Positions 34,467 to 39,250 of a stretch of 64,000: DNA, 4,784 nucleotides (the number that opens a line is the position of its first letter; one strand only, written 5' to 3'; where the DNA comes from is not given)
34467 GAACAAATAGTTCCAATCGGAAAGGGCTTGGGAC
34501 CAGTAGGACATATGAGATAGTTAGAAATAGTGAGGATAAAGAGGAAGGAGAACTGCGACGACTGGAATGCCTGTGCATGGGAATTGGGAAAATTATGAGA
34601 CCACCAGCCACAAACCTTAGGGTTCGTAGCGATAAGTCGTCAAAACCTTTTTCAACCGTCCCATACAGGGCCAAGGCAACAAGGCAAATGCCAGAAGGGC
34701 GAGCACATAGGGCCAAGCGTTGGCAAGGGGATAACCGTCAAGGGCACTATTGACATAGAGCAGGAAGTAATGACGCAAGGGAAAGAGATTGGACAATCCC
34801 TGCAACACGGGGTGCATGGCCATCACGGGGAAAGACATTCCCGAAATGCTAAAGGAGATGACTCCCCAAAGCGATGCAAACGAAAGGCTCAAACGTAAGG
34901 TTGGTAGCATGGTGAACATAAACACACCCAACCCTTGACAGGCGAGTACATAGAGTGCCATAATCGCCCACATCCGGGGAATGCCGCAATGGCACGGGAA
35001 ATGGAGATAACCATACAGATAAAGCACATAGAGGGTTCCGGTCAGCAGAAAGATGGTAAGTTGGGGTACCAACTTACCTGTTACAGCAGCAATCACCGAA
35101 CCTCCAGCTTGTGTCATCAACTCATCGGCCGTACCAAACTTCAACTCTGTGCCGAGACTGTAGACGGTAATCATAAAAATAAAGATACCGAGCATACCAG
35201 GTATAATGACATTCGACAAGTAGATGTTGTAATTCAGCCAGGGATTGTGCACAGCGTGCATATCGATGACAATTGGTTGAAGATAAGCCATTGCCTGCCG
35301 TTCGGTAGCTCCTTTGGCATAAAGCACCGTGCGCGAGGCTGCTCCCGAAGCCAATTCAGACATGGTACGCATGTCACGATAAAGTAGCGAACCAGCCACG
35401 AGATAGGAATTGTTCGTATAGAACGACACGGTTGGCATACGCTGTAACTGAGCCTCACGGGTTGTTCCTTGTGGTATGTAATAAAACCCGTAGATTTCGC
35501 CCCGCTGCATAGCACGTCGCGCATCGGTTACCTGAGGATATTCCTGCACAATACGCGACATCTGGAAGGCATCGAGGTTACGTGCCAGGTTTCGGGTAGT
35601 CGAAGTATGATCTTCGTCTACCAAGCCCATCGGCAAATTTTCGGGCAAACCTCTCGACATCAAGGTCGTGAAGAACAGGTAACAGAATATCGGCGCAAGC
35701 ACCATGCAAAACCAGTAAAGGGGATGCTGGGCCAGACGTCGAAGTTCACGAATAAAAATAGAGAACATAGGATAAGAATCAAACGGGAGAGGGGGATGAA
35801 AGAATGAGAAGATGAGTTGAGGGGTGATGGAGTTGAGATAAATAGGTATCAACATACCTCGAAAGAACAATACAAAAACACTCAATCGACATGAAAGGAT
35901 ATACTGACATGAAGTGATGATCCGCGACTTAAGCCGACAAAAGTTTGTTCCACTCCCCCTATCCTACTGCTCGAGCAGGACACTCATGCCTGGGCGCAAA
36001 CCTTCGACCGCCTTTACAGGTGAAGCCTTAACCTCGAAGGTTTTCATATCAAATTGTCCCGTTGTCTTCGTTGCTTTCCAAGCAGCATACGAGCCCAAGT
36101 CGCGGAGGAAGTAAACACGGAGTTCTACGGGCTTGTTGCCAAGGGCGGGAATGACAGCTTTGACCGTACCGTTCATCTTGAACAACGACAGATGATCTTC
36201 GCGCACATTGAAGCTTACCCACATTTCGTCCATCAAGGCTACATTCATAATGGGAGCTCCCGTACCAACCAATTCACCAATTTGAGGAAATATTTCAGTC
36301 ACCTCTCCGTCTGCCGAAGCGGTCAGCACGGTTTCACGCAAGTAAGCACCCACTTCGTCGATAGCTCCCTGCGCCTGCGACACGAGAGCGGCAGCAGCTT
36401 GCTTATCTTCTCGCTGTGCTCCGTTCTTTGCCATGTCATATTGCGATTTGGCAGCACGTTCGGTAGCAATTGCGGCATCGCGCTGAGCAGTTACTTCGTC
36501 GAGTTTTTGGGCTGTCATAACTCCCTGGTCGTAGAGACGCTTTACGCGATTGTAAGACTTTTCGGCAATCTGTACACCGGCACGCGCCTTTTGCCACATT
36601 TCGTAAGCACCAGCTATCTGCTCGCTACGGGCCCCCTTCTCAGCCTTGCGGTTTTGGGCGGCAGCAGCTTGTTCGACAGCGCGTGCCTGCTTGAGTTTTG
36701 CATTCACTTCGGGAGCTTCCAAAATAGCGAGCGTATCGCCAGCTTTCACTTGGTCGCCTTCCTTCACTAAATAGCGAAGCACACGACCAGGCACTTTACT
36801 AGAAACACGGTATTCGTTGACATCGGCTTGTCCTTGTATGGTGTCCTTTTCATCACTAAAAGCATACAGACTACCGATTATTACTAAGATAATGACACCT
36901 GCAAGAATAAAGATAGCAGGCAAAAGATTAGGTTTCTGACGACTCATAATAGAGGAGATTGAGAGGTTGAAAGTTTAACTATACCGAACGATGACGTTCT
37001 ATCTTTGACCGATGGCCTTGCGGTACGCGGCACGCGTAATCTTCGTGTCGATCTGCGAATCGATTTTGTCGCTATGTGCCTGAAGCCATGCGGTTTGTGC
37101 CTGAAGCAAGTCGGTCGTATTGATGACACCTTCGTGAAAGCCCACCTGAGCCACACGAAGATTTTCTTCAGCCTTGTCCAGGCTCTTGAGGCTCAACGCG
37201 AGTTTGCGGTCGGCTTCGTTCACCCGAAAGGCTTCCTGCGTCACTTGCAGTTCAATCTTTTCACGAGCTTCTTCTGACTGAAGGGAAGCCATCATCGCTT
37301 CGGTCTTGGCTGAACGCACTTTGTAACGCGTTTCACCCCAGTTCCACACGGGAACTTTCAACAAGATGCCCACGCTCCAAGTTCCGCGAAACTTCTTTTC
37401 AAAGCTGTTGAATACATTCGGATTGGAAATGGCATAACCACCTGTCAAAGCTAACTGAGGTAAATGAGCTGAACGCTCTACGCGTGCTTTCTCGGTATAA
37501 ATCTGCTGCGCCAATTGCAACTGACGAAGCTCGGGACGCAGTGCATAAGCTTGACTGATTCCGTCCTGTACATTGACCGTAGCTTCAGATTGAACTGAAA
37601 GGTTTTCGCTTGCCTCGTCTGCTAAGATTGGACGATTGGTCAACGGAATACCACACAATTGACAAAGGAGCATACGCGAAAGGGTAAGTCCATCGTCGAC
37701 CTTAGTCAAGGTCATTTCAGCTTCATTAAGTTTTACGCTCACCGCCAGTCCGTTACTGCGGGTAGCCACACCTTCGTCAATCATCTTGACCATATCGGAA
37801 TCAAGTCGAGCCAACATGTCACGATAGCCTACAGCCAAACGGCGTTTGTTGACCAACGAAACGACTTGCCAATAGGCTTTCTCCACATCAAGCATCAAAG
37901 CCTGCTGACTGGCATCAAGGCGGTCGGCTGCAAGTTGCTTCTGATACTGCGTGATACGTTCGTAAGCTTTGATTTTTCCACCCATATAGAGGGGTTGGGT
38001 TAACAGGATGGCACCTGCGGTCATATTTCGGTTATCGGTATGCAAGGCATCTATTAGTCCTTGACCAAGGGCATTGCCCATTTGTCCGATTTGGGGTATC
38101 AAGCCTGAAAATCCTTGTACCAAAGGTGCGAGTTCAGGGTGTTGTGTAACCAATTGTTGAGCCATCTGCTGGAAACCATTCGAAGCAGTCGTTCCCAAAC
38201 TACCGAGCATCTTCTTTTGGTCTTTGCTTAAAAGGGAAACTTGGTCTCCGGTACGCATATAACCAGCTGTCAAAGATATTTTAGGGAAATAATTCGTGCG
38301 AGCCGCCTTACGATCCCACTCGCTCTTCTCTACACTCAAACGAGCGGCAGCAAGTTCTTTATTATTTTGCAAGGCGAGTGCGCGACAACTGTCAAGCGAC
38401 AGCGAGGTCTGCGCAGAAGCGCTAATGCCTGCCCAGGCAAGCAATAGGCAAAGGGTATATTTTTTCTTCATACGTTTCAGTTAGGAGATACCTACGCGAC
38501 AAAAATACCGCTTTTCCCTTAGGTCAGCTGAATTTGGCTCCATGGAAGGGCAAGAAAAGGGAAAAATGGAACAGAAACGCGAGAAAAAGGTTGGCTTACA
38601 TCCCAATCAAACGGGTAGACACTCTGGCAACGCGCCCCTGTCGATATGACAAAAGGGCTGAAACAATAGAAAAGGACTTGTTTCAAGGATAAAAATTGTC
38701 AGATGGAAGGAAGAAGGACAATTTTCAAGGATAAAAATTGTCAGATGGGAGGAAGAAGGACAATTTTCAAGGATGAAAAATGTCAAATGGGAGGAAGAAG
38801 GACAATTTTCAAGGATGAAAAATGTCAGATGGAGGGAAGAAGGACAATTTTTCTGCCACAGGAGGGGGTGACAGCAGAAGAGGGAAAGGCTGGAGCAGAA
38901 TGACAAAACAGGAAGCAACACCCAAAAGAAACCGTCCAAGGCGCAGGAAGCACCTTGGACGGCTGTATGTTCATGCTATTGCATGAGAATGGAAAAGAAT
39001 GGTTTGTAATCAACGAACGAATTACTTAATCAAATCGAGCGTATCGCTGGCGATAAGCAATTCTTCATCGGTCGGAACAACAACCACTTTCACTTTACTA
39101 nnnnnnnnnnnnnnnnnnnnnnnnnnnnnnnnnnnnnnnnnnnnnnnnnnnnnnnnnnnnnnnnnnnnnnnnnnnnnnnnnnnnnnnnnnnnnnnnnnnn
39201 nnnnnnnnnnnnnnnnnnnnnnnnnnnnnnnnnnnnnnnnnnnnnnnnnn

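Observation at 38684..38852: Four 42-bp tandem repeats with alternating 9-bp inverted arms and homopurine spacer upstream of the tolC-hlyD-ABC2 operon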

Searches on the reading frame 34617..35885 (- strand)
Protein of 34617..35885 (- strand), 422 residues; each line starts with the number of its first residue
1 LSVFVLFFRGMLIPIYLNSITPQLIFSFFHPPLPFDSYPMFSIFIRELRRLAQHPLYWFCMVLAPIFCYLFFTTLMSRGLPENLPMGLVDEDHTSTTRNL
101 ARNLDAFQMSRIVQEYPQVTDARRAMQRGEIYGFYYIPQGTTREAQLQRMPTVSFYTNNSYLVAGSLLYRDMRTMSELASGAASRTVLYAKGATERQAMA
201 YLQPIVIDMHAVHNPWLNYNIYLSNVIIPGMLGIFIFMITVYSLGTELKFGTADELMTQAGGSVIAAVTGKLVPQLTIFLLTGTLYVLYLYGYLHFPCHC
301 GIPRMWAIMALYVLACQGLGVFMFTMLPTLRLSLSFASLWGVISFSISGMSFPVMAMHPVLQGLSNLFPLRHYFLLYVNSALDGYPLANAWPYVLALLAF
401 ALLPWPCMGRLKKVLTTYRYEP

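Call 7: search_protein_families(library=pfam, proteins=[window:34617-35885:-])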
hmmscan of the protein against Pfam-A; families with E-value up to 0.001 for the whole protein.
window:34617-35885:- (422 aa): 3 families
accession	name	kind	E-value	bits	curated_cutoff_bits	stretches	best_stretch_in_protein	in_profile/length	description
PF12698.13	ABC2_membrane_3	-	2.1e-42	145.9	31.6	1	57-403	3-340/347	ABC-2 family transporter protein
PF01061.29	ABC2_membrane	-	1.7e-09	37.9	26.9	1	222-374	48-203/211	ABC-2 type transporter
PF12679.13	ABC2_membrane_2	-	0.00038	20.2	27.2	0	42-327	2-157/283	ABC-2 family transporter protein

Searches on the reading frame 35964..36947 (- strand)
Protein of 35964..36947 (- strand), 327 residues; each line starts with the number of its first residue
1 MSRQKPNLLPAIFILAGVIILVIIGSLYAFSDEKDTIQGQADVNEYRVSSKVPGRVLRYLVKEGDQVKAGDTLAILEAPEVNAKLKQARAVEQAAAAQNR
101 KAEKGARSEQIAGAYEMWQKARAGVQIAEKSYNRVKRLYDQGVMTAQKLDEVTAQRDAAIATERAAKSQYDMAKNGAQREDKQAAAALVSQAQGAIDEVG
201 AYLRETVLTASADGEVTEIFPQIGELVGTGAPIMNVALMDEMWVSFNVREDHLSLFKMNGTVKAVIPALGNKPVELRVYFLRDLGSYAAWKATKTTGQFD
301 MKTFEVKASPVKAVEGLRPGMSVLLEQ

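Call 7: search_protein_families(library=pfam, proteins=[window:35964-36947:-])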
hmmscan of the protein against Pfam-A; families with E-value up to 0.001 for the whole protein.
window:35964-36947:- (327 aa): 4 families
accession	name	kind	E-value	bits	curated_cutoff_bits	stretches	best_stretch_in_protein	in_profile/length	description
PF16576.10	HlyD_D23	-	1.2e-13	51.3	30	1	45-281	19-184/214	Barrel-sandwich domain of CusB or HlyD membrane-fusion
PF13437.12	HlyD_3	-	3.1e-10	41.2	22.2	1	207-319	1-105/106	HlyD family secretion protein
PF13533.13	Biotin_lipoyl_2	-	1.1e-08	35.2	29.8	1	48-77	3-32/32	Biotin-lipoyl like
PF00364.28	Biotin_lipoyl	-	3.5e-08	33.6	22.1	1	54-78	15-38/73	Biotin-requiring enzyme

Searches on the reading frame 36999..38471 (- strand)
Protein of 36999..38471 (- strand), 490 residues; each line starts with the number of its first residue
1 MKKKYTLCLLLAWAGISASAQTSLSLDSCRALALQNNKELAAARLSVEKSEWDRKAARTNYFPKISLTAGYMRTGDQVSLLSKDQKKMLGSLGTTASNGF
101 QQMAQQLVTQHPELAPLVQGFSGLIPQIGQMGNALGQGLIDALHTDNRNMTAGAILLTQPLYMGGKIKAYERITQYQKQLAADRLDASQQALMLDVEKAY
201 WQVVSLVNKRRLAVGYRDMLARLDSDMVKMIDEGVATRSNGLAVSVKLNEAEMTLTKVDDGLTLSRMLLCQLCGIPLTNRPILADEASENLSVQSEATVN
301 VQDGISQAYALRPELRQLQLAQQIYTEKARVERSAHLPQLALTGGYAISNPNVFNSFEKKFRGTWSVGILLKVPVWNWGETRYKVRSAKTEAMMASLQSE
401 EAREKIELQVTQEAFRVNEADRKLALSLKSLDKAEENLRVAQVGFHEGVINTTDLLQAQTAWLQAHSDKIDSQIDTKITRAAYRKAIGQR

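Call 7: search_protein_families(library=pfam, proteins=[window:36999-38471:-])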
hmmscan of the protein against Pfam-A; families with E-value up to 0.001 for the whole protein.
window:36999-38471:- (490 aa): 1 family
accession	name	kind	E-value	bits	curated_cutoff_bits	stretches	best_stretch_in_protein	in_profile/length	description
PF02321.23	OEP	-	1.4e-46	159.1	22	2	304-488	4-187/187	Outer membrane efflux protein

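Call 10: find_encoding_contigs(protein=window:36999-38471:-, flank=10000, max_places=10)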
Protein window:36999-38471:- (490 aa): 22 contigs read that carry it; 4 places shown.
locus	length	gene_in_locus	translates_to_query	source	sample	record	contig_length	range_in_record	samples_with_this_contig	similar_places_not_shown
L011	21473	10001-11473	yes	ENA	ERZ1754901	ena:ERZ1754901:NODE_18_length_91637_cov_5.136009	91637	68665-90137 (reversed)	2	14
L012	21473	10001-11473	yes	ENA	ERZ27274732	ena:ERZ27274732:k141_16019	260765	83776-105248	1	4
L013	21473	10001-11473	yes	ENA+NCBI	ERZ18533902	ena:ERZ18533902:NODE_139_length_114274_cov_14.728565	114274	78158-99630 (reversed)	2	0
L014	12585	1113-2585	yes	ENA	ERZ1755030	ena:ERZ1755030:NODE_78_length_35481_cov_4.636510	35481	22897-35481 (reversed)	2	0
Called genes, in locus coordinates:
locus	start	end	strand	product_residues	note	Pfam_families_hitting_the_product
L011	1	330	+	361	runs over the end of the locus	PF00146:NADHdh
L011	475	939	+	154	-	PF17179:Fer4_22 (faint), PF13237:Fer4_10 (weak), PF00037:Fer4 (weak), PF13183:Fer4_8, PF14697:Fer4_21, PF12838:Fer4_7, PF13187:Fer4_9, PF00037:Fer4 (weak), +6 more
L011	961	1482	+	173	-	PF00499:Oxidored_q3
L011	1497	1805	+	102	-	PF00420:Oxidored_q2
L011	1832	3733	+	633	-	PF00662:Proton_antipo_N, PF00361:Proton_antipo_M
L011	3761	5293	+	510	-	PF00361:Proton_antipo_M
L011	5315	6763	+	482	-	PF00361:Proton_antipo_M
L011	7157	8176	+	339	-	PF01515:PTA_PTB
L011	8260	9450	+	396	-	PF00871:Acetate_kinase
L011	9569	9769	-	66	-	-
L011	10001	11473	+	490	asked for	PF02321:OEP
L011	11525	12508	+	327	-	PF00364:Biotin_lipoyl (faint), PF25917:BSH_RND, PF25984:BSH_YknX (faint), PF25881:HH_YBHG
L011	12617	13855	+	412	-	PF12698:ABC2_membrane_3, PF01061:ABC2_membrane (weak)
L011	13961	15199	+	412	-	PF12698:ABC2_membrane_3, PF01061:ABC2_membrane (weak)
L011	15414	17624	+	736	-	PF03739:LptF_LptG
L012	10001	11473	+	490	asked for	PF02321:OEP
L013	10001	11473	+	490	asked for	PF02321:OEP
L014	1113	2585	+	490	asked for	PF02321:OEP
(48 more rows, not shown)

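Call 18: find_related_loci(query=window:36999-38471:-, collection=genome_contigs, flank=6000)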
Query window:36999-38471:- (490 aa) in genome_contigs; peptide patterns used: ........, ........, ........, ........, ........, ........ (x = any residue, [..] = any of these).
562 stretches matched a pattern; 422 encode a relative of the query (tblastn E <= 1e-3); the best 80 are kept; 80 distinct loci.
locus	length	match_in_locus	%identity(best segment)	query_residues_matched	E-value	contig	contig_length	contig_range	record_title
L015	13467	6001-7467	72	1-489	0e+0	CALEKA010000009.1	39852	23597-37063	MAG TPA_asm: uncultured Prevotella sp. isolate SRR1747041_bin.25_CONCOCT_v1.1_MAG genome assembly, contig: ERZ808270.183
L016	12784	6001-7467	72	1-489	0e+0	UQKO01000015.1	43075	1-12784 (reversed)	uncultured Prevotella sp. isolate UMGS373 genome assembly, contig: NODE_312_length_43075_cov_20.5656, whole genome shotg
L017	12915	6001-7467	71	1-489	0e+0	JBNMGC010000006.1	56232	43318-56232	MAG: Alloprevotella sp. isolate CM_BacAll2018.68 k141_291663_length_56232_cov_31.5864, whole genome shotgun sequence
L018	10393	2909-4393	69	3-488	0e+0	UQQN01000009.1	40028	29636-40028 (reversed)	uncultured Prevotella sp. isolate UMGS541 genome assembly, contig: NODE_180_length_40028_cov_8.661246, whole genome shot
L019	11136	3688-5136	71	3-488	0e+0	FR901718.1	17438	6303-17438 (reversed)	Prevotella sp. CAG:891 genomic scaffold, scf297, whole genome shotgun sequence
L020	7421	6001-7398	72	21-489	0e+0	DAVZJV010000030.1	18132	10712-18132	MAG TPA_asm: Alloprevotella sp. isolate gSpreadC_ID_89 NODE_543_length_18132_cov_26.131438, whole genome shotgun sequenc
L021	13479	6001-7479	68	1-489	0e+0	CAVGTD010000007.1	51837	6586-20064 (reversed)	Clostridiales bacterium isolate H07648-L1_cleanbin_000010 genome assembly, contig: Spades_H07648-L1_contig_247, whole ge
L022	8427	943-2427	68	3-488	0e+0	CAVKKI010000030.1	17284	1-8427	Oribacterium sp. isolate H07689-L1_cleanbin_000031 genome assembly, contig: Spades_H07689-L1_contig_1797, whole genome s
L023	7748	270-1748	67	1-489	0e+0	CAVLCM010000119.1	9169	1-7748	bacterium isolate G02639-L1_cleanbin_000008 genome assembly, contig: Spades_G02639-L1_contig_2395, whole genome shotgun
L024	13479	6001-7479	67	1-489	0e+0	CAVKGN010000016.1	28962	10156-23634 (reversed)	uncultured Oscillospiraceae bacterium isolate H07659-L1_cleanbin_000018 genome assembly, contig: Spades_H07659-L1_contig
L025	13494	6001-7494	68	1-489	0e+0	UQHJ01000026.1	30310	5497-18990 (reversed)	uncultured Prevotella sp. isolate UMGS287 genome assembly, contig: NODE_928_length_30310_cov_48.458439, whole genome sho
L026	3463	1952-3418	66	1-488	0e+0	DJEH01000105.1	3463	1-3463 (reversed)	MAG TPA_asm: Prevotellaceae bacterium UBA5903 UBA5903_contig_7326, whole genome shotgun sequence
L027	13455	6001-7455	67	3-489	0e+0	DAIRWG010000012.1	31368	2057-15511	MAG TPA_asm: Alloprevotella sp. isolate CTOTU42098 NODE_42_length_31368_cov_8.948328, whole genome shotgun sequence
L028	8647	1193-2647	71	1-488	0e+0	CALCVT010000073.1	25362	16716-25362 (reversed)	MAG TPA_asm: uncultured Prevotella sp. isolate ERR318688_bin.14_CONCOCT_v1.1_MAG genome assembly, contig: ERZ1764608.200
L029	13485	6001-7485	67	4-489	0e+0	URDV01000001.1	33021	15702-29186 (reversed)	uncultured Prevotella sp. isolate UMGS903 genome assembly, contig: NODE_85_length_33021_cov_5.44965, whole genome shotgu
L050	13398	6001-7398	57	20-488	0e+0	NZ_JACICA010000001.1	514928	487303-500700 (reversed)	Alloprevotella rava strain DSM 22548 Ga0373290_01, whole genome shotgun sequence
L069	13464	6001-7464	54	4-488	6e-170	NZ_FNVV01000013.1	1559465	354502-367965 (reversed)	Bacteroides ndongoniae strain Marseille-P3108T, whole genome shotgun sequence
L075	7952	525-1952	53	3-488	3e-166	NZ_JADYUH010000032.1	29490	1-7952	Prevotellamassilia timonensis strain An873 An873_NODE_32_length_29490_cov_26.338478_pilon, whole genome shotgun sequence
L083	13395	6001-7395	52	3-489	6e-164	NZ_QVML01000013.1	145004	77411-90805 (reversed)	Bacteroides sp. 214 scaffold13_size145004, whole genome shotgun sequence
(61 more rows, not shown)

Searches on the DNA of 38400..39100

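Call 65: search_rna_families(source=window, start=38400, end=39100, threshold=evalue, max_evalue=1)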
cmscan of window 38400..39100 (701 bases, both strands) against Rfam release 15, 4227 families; matches with E-value up to 1: 2.
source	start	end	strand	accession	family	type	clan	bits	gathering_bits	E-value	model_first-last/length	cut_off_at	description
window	38688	38817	-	RF02344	ar14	Gene; sRNA;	-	30.4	58.8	0.00094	1-123/123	no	Alphaproteobacterial ar14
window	38788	38831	+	RF01306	sR52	Gene; snRNA; snoRNA; CD-box;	-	17.1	50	0.51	1-60/60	no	Small nucleolar RNA sR52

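Call 67: search_rna_families(source=window, start=38600, end=38900, threshold=evalue, max_evalue=1, show_alignments=1)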
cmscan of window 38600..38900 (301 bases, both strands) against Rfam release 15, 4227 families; matches with E-value up to 1: 3.
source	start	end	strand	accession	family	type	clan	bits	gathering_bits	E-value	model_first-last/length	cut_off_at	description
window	38688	38817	-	RF02344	ar14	Gene; sRNA;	-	30.4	58.8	0.0004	1-123/123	no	Alphaproteobacterial ar14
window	38756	38861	+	RF00195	RsmY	Gene; sRNA;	CL00106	18.4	57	0.016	1-121/121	no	RsmY RNA family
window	38788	38831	+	RF01306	sR52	Gene; snRNA; snoRNA; CD-box;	-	17.1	50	0.22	1-60/60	no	Small nucleolar RNA sR52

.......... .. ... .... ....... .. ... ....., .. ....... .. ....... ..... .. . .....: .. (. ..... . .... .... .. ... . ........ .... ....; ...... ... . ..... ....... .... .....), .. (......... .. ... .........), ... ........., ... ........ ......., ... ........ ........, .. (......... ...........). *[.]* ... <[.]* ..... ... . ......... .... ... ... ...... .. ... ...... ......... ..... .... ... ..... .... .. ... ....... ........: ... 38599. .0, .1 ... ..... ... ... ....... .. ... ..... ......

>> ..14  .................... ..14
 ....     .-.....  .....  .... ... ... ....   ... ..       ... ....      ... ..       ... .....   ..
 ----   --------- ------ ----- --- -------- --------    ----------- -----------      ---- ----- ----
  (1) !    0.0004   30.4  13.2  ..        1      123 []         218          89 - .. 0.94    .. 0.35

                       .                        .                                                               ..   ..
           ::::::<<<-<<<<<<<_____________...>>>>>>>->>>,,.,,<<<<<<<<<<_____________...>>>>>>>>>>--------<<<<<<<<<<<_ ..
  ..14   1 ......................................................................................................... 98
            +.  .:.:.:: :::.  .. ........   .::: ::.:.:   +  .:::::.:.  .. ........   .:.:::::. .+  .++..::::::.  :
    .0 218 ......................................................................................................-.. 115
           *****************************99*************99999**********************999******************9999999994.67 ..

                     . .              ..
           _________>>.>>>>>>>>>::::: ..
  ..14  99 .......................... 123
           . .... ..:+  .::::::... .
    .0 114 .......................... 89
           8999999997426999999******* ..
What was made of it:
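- On ar14 / cuckoo sRNA (RF02344): 30.4 bits, of which 13.2 are composition bias (calls 65, 67).
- On Rsm/Csr-type sponge RNA (RsmY, RF00195): 18.4 bits against 57 (call 67).
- Closest known: ar14 'cuckoo' sRNAs of Alphaproteobacteria. Different: Scores are about half the gathering threshold or less (call 67).
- A relaxed Rfam search aligns 38688-38817 (minus strand) to the whole ar14 model, with three hairpins whose loops match CCUCCUCCC: 30.4 bits, E = 4e-4 to 9e-4 (calls 65, 67). The plus strand weakly matches RsmY at 18.4 bits (call 67). Both scores are far below the gathering thresholds of 58.8 and 57, and 13 of the 30 bits for ar14 are composition bias (call 67).
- Tried and rejected: The relaxed hits to ar14 and RsmY reflect composition and architecture only (calls 65, 67).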

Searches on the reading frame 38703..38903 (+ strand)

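Call 66: search_protein_families(library=pfam, proteins=[window:38703-38903:+], max_evalue=0.1)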
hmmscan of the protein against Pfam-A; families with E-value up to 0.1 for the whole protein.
window:38703-38903:+ (66 aa): 1 family
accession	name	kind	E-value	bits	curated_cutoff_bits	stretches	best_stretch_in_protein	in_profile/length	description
PF11525.13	CopK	-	0.079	13.1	23.8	0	23-47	7-31/70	Copper resistance protein K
